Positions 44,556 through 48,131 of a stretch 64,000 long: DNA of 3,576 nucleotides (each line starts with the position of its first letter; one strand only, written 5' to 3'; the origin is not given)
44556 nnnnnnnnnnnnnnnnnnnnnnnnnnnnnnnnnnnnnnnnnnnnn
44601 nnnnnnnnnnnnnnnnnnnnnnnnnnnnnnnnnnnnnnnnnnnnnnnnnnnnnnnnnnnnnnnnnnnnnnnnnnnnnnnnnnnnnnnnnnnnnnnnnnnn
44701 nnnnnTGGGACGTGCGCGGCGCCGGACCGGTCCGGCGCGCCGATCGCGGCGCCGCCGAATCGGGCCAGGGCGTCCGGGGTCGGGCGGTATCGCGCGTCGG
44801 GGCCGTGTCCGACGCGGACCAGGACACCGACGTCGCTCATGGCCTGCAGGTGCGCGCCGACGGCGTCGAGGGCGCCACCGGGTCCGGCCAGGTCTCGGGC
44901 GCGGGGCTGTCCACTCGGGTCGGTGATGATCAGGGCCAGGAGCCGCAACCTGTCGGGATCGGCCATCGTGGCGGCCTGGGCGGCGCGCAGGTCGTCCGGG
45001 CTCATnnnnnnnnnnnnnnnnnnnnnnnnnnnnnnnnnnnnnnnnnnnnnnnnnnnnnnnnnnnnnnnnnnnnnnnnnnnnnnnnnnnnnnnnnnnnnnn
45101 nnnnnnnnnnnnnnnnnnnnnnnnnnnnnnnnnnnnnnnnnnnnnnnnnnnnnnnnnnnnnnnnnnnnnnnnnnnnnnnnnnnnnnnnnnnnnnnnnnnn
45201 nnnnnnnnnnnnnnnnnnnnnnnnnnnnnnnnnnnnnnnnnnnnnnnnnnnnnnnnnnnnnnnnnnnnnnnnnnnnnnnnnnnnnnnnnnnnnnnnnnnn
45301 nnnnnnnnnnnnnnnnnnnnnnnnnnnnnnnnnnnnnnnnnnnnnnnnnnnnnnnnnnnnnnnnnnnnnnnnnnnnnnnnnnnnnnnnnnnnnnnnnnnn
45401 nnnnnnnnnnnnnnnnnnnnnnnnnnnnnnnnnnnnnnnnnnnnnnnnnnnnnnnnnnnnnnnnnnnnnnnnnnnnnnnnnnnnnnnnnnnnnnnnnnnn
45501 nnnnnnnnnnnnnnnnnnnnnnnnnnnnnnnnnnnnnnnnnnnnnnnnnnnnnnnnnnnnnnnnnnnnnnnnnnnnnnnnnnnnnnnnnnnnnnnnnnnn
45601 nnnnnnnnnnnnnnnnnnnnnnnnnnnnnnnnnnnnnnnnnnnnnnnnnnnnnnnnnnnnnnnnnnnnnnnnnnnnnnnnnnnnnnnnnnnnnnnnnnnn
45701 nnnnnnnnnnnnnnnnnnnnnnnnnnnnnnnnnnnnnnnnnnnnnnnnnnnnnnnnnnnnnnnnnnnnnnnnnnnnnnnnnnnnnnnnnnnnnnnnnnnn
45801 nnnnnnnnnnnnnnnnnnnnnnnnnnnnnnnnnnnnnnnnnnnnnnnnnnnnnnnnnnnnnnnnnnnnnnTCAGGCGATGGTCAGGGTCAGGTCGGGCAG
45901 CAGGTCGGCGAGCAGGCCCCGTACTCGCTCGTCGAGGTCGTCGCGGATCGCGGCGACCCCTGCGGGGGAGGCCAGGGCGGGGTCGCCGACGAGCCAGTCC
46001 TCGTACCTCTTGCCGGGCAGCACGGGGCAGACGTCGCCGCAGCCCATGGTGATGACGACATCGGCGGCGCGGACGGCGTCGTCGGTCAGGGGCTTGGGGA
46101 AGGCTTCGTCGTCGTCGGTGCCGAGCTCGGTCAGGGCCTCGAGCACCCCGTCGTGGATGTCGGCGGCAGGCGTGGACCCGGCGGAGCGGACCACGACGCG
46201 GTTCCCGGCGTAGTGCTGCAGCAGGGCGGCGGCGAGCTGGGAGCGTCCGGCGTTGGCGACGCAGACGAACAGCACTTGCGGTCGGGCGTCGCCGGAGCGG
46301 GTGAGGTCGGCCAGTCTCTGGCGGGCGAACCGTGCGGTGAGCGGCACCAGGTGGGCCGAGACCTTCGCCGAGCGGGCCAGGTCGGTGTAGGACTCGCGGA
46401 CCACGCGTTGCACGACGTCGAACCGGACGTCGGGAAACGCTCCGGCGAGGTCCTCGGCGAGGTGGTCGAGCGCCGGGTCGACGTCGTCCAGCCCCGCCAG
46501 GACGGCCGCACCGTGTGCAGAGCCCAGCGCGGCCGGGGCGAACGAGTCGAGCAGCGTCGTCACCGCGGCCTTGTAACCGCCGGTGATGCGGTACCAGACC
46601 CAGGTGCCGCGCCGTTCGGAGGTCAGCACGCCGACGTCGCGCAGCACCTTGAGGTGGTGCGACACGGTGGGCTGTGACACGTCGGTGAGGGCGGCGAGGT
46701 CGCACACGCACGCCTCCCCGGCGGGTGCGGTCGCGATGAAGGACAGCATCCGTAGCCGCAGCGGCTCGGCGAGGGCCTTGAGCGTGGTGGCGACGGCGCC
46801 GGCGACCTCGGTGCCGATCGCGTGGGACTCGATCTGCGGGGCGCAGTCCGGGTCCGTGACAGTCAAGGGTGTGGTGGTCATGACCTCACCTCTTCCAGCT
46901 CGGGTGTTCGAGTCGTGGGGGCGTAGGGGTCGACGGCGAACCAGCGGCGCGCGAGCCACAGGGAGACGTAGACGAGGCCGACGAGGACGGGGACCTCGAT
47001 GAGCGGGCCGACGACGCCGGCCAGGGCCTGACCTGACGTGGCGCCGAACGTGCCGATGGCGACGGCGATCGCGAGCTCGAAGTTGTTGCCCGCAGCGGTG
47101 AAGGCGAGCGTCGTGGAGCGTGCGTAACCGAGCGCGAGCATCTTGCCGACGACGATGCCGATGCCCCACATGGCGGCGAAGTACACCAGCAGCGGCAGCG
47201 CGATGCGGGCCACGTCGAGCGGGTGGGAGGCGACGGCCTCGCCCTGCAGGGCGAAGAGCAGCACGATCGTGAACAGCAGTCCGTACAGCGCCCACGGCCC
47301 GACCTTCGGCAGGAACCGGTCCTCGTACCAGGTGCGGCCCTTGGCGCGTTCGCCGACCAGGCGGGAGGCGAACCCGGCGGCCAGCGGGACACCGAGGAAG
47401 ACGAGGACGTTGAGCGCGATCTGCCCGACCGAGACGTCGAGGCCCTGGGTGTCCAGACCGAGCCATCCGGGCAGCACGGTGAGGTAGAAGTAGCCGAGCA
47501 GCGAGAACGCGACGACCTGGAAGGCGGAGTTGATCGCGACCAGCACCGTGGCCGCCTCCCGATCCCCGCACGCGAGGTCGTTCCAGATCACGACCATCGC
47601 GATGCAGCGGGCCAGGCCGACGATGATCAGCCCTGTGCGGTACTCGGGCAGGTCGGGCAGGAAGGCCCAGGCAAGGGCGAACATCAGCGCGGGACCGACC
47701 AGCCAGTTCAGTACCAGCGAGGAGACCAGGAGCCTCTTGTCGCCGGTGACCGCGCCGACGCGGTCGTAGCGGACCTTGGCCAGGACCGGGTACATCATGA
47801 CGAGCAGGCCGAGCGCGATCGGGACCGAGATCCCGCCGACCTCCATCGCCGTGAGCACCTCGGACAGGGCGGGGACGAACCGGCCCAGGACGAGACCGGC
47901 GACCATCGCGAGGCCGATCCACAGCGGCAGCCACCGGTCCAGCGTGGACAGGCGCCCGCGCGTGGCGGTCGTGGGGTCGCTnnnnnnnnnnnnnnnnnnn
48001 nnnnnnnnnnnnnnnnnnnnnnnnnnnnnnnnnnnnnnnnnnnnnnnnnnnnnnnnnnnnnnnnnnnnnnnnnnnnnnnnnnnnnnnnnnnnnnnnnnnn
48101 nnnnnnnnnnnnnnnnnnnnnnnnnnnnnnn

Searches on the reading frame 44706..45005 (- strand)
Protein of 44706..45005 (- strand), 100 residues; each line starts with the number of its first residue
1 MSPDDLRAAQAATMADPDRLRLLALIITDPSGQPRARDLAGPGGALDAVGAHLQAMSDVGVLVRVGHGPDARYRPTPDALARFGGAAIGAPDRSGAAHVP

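Call 80: search_protein_representatives(protein=window:44706-45005:-)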
Query: 100 residues. Proteins with E-value up to 0.001 (for the whole library): 28; up to 1e-10: 4; up to 1e-30: 0. The best 28 are listed.
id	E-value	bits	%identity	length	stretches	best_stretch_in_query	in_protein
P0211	3.5e-15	72.4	47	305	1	6-90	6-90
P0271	1.4e-14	70.5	59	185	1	4-90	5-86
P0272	1.4e-12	64.1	52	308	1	6-86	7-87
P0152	4.0e-11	59.4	54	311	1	4-88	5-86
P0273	3.0e-09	53.4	47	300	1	8-86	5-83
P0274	3.7e-08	49.9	49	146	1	14-88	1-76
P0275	1.5e-07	47.9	49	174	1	1-90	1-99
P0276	1.8e-07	47.7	46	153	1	10-91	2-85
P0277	3.1e-07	46.9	49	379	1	1-90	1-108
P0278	2.0e-06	44.3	37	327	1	5-85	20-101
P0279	7.9e-06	42.4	43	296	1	8-90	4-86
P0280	2.1e-05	41.0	35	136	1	8-88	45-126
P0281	2.6e-05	40.7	38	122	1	4-86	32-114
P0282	5.4e-05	39.7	34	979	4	46-83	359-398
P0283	6.3e-05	39.5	43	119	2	2-83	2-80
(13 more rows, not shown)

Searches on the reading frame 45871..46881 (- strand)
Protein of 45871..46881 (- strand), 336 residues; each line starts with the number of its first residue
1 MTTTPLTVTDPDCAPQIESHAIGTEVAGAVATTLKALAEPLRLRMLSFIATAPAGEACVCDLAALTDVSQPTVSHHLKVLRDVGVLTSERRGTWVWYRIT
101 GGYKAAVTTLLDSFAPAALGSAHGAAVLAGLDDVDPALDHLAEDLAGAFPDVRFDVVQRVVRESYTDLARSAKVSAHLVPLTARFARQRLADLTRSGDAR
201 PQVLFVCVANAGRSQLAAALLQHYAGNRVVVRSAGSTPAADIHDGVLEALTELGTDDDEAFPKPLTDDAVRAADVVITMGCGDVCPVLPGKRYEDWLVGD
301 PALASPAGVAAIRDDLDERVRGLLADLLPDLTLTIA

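Call 7: search_protein_families(library=pfam, proteins=[window:45871-46878:-], max_evalue=0.01)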
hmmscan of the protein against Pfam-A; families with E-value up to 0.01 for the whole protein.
window:45871-46878:- (335 aa): 6 families
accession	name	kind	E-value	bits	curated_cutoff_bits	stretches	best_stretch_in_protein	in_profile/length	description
PF01451.26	LMWPc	-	2.1e-16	60.9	23.2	1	202-323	1-144/144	Low molecular weight phosphotyrosine protein phosphatase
PF01022.26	HTH_5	-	6.1e-15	55.3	22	1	39-86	2-46/47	Bacterial regulatory protein, arsR family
PF21234.2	Phosphatase-like_N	-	1e-14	55.1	27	1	137-191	1-56/58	Protein-tyrosine-phosphatase-like, N-terminal domain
PF12840.13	HTH_20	-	6.1e-10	39.4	27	1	36-87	1-50/51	Helix-turn-helix domain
PF12802.13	MarR_2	-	0.00034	21.1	27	1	41-89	7-54/61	MarR family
PF09339.16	HTH_IclR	-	0.01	16.1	22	0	43-87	7-50/52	IclR helix-turn-helix domain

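Call 8: search_protein_families(library=ncbifam, proteins=[window:45871-46878:-], max_evalue=0.01)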
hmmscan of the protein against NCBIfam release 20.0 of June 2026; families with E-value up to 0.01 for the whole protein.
window:45871-46878:- (335 aa): 15 families
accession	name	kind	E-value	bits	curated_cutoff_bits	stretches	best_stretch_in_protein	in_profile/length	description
NF033788.1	HTH_metalloreg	subfamily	1.5e-25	88.8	55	1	30-99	2-69/77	metalloregulator ArsR/SmtB family transcription factor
NF041413.1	ArsR_Rv2640c_fam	equivalog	1.2e-23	83.8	155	1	6-111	9-114/118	Rv2640c family ArsR-like transcriptional regulator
NF007528.0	PRK10141.1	subfamily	1.3e-13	50.8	97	1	33-100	10-75/117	metalloregulator ArsR/SmtB family transcription factor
NF040642.1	sulf_sens_BigR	equivalog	2.1e-12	46.9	155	1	25-104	6-82/95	sulfite-sensing transcriptional repressor BigR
TIGR02689.1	ars_reduc_gluta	equivalog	6.9e-12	45.7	157.6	1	201-322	2-125/126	arsenate reductase, glutathione/glutaredoxin type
NF010053.0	PRK13530.1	subfamily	9.8e-12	45.4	215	1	201-320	5-126/133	arsenate reductase (thioredoxin)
NF033789.1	repress_SdpR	subfamily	1e-10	41.3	100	1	32-98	1-64/79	autorepressor SdpR family transcription factor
TIGR02691.1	arsC_pI258_fam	equivalog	2.2e-10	40.9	174.3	1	202-304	1-105/129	arsenate reductase (thioredoxin)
NF045707.1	Dbac_1936_reg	equivalog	1.5e-09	37.7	115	1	28-101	6-76/99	ArsR/SmtB-type metalloregulator TsoR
NF046112.1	MSMEG_6209_Nter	domain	8.7e-09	35.6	25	1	135-189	3-56/56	three-helix bundle dimerization domain-containing protein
NF047906.1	CdPbTransRegCmtR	equivalog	2.7e-07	30.4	150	1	29-110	11-90/104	Cd(II)/Pb(II)-sensing metalloregulatory transcriptional regulator CmtR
NF052532.1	TransRegPagRBaca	equivalog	0.00056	20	170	1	19-109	7-94/99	transcriptional repressor PagR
TIGR01884.1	cas_HTH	subfamily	0.0015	17.9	60.2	1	33-92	133-194/202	CRISPR-associated CARF protein Csa3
NF008273.0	PRK11050.1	equivalog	0.0043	16.7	153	1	53-88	52-87/156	manganese-binding transcriptional regulator MntR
NF053755.1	MsvR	equivalog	0.0059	16.3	220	0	32-88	6-59/236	transcriptional factor MsvR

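Call 10: find_homologous_proteins(query=window:45871-46878:-, max_evalue=1e-10)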
Query window:45871-46878:- (335 aa): 7440 proteins with E <= 1e-10 among 8000 candidates; the best 120 are listed.
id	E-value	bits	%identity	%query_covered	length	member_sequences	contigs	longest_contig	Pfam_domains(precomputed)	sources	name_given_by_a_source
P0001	1.2e-204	697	96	100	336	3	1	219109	PF12840.14,PF21234.3,PF01022.27,PF01451.28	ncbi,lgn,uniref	ncbi:metalloregulator ArsR/SmtB family transcription factor [Cellulosimicrobium funkei]|uniref:metal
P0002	1.1e-198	677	94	100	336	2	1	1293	PF12840.14,PF21234.3,PF01022.27,PF01451.28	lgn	-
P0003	2.2e-196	670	93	100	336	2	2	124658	PF12840.14,PF21234.3,PF01022.27,PF01451.28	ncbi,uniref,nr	ncbi:metalloregulator ArsR/SmtB family transcription factor [Cellulosimicrobium funkei]|uniref:Metal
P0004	2.8e-191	653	91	99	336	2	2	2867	PF12840.14,PF21234.3,PF01022.27,PF01451.28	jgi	jgi:arsenate reductase (thioredoxin)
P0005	5.9e-180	616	87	98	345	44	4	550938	PF12840.14,PF21234.3,PF01022.27,PF01451.28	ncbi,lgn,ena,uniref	ncbi:metalloregulator ArsR/SmtB family transcription factor [Cellulosimicrobium sp. MI9406]|uniref:m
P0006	1.1e-178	612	86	98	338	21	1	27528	PF12840.14,PF21234.3,PF01022.27,PF01451.28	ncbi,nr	ncbi:ArsR family transcriptional regulator [Cellulosimicrobium sp. MM]|nr:metalloregulator ArsR/SmtB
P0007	1.3e-172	592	84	96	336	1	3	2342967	PF12840.14,PF21234.3,PF01022.27,PF01451.28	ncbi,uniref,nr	ncbi:metalloregulator ArsR/SmtB family transcription factor [Oerskovia turbata]|uniref:Metalloregula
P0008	1.3e-171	588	68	96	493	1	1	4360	PF12840.14,PF21234.3,PF01022.27,PF01451.28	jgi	jgi:arsenate reductase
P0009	3.0e-170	584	85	95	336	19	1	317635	PF12840.14,PF21234.3,PF01022.27,PF01451.28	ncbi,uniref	ncbi:metalloregulator ArsR/SmtB family transcription factor [Oerskovia sp. USHLN155]|uniref:metallor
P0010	4.9e-167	573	83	98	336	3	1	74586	PF12840.14,PF21234.3,PF01022.27,PF01451.28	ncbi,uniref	ncbi:metalloregulator ArsR/SmtB family transcription factor [Oerskovia sp. NPDC056781]|uniref:metall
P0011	8.8e-164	563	82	96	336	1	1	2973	PF12840.14,PF21234.3,PF01022.27,PF01451.28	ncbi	-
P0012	4.0e-163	560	81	94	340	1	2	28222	PF12840.14,PF21234.3,PF01022.27,PF01451.28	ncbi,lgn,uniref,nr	ncbi:metalloregulator ArsR/SmtB family transcription factor [Occultella aeris]|uniref:Arsenate-mycot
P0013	5.0e-163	560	81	94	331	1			PF12840.14,PF21234.3,PF01022.27,PF01451.28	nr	nr:metalloregulator ArsR/SmtB family transcription factor [Occultella aeris]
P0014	3.4e-162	557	80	97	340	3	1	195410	PF12840.14,PF21234.3,PF01022.27,PF01451.28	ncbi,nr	ncbi:metalloregulator ArsR/SmtB family transcription factor [Occultella gossypii]|nr:metalloregulato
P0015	3.0e-161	554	79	99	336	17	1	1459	PF12840.14,PF21234.3,PF01022.27,PF01451.28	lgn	-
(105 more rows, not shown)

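Call 21: search_solved_structures(query=window:45871-46878:-, max_evalue=0.001, show_alignments=2)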
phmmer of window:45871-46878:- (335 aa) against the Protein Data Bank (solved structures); distinct sequences matched with E-value up to 0.001: 41.
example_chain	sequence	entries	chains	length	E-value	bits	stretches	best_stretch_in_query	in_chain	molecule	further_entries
3t38_A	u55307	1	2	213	2.5e-53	184.9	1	137-323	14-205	Arsenate Reductase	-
3rh0_A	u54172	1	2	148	8e-20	74.8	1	192-324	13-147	ARSENATE REDUCTASE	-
1r1t_A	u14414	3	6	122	1.3e-10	44.5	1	15-103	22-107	Transcriptional repressor smtB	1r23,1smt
8qkf_A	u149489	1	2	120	1.8e-10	44.1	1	27-111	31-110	ArsR family transcriptional regulator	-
8p5n_A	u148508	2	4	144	1.9e-10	44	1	198-323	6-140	Low molecular weight phosphatase family protein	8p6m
6j0e_A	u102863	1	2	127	3.1e-10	43.3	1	19-111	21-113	Arsenic responsive repressor ArsR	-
1r22_A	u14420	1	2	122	2.8e-09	40.2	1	15-103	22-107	Transcriptional repressor smtB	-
2lkp_A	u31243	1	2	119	3.9e-09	39.7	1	21-111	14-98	HTH-type transcriptional regulator NmtR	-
1jl3_A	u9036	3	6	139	4.8e-09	39.4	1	202-305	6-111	ARSENATE REDUCTASE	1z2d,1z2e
2l17_A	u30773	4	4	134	8.3e-09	38.6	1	200-325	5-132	Arsenate reductase | Glutaredoxin arsenate reductase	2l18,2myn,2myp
2l19_A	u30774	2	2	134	2.4e-08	37.1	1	200-325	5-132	Arsenate reductase | Glutaredoxin arsenate reductase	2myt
9t6r_A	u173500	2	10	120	3.5e-08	36.5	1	26-101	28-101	Lmo1102 protein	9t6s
9t6t_A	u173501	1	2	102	4.4e-08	36.2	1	28-101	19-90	Lmo1102 protein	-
2ipa_B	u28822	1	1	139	6.3e-08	35.7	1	202-305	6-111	Protein arsC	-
2myu_A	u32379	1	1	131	8.7e-08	35.3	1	201-325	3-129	Glutaredoxin arsenate reductase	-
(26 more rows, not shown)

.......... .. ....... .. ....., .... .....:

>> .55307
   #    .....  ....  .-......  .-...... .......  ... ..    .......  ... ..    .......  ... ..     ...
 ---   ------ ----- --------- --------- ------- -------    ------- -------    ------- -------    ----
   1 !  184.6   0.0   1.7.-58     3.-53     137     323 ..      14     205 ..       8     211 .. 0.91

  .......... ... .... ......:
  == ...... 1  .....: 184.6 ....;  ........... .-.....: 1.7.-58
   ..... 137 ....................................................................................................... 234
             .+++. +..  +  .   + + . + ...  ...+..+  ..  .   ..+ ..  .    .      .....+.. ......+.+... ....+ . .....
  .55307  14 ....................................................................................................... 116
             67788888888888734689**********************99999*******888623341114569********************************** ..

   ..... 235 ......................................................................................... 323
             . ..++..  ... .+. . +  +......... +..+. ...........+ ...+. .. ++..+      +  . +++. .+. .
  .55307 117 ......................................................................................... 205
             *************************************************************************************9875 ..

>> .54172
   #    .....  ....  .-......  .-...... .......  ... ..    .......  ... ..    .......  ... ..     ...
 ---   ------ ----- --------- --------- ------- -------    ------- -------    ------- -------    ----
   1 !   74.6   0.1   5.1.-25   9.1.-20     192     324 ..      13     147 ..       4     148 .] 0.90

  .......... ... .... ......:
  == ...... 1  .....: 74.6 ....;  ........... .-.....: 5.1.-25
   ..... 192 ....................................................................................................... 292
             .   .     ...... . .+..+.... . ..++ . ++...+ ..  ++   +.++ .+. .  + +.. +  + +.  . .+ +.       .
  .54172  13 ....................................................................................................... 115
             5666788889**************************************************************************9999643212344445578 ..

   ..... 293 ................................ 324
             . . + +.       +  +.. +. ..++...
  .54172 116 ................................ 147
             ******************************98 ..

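Call 65: predict_structure(alignment_id=A2)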
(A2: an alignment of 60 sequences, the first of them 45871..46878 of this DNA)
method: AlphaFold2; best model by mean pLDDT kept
length: 335 residues; sequences in the alignment: 60
mean_pLDDT: 81.4   pTM: 0.62
mean pLDDT of the five models: 81.4, 77.5, 77.3, 76.2, 72.9
residues with pLDDT >= 90: 107; 70-90: 159; 50-70: 63; < 50: 6
segments of 3 or more residues with pLDDT < 50: 125-128
pLDDT, mean of each block of 10 residues (from residue 1): 56 64 87 89 94 91 77 88 94 91 90 78 50 85 95 92 79 71 87 82 81 90 91 71 84 75 68 84 68 78 76 93 93 72
secondary structure, 60 per line:
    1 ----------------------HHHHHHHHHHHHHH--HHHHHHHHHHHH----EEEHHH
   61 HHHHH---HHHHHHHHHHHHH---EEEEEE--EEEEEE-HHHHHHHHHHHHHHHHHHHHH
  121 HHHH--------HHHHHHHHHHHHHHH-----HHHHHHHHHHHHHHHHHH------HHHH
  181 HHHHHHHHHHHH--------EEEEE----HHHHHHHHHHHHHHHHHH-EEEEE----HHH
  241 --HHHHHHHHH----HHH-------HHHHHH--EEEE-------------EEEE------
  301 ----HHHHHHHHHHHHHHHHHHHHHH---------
elements in order: H23-36 H39-50 E55-57 H58-65 H69-81 E85-90 E93-98 H100-124 H133-147 H153-170 H177-192 E201-205 H210-227 E229-233 H243-251 H266-271 E274-277 E291-294 H305-326

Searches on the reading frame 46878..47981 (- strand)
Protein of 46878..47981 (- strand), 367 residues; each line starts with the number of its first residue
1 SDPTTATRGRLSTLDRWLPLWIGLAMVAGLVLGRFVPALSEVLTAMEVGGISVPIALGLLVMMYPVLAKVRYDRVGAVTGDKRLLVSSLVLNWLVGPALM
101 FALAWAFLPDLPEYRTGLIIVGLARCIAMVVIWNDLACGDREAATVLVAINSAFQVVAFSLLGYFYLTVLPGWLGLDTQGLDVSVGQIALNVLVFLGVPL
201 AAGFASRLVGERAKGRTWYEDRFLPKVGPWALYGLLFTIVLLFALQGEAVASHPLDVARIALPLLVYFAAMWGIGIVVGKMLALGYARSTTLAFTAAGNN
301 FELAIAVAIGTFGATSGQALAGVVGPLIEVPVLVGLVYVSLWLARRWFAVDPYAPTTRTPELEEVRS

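Call 7: search_protein_families(library=pfam, proteins=[window:46878-47981:-], max_evalue=0.01)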
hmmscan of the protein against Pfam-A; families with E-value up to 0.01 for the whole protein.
window:46878-47981:- (367 aa): 2 families
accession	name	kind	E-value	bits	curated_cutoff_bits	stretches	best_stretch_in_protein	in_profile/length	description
PF01758.21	SBF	-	2.1e-54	184.5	24.3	1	56-252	1-190/191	Sodium Bile acid symporter family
PF15033.11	Kinocilin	-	0.0037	17.3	27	1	24-83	15-77/123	Kinocilin protein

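Call 8: search_protein_families(library=ncbifam, proteins=[window:46878-47981:-], max_evalue=0.01)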
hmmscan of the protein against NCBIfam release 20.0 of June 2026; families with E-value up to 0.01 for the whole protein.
window:46878-47981:- (367 aa): 1 family
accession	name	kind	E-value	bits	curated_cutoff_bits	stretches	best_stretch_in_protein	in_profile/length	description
TIGR00832.1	acr3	equivalog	8.1e-128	426.3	282.8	1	11-339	1-326/327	ACR3 family arsenite efflux transporter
